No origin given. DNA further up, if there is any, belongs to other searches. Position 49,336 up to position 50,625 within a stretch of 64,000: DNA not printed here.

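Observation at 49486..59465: Two paralogous molybdenum hydroxylases in one gene string: a 3-subunit XdhABC type and a 4-subunit type with a cleanly split Mo subunit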

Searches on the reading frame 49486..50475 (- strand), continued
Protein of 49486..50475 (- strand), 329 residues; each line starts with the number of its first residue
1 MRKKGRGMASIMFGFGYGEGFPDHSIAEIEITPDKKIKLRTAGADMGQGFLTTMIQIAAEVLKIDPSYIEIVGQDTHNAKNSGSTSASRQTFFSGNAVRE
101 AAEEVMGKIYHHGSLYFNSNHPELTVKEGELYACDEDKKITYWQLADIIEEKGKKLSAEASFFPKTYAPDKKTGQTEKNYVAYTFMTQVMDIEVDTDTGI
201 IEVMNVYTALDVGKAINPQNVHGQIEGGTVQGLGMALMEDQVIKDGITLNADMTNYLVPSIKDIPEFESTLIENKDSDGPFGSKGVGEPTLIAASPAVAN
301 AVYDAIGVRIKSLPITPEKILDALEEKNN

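Call 78: find_encoding_contigs(protein=P0305, flank=10000, max_places=1)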
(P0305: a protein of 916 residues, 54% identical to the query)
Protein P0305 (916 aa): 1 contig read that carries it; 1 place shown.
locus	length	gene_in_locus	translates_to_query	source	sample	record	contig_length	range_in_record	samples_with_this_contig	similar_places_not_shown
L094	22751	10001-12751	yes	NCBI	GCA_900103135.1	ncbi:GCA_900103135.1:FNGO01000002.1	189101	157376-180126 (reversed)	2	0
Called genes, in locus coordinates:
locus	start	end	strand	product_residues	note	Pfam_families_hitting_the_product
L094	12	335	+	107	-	PF02311:AraC_binding, PF07883:Cupin_2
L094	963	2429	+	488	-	PF00291:PALP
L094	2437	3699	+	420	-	PF00291:PALP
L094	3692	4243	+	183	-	PF13560:HTH_31, PF01381:HTH_3, PF12844:HTH_19 (weak), PF07883:Cupin_2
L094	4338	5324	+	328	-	PF02729:OTCace_N, PF00185:OTCace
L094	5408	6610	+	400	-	PF01546:Peptidase_M20, PF07687:M20_dimer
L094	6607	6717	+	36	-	-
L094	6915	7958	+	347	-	PF03480:DctP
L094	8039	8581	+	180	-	PF04290:DctQ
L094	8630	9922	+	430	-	PF06808:DctM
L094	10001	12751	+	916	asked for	PF00111:Fer2, PF13085:Fer2_3 (weak), PF01799:Fer2_2, PF01315:Ald_Xan_dh_C, PF02738:MoCoBD_1, PF20256:MoCoBD_2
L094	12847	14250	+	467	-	PF01979:Amidohydro_1, PF07969:Amidohydro_3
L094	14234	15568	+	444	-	PF22039:HUTI_composite_bact (weak), PF01979:Amidohydro_1, PF07969:Amidohydro_3 (weak)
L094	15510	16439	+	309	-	PF00941:FAD_binding_5, PF03450:CO_deh_flav_C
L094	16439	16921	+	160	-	PF00111:Fer2, PF13085:Fer2_3 (weak), PF01799:Fer2_2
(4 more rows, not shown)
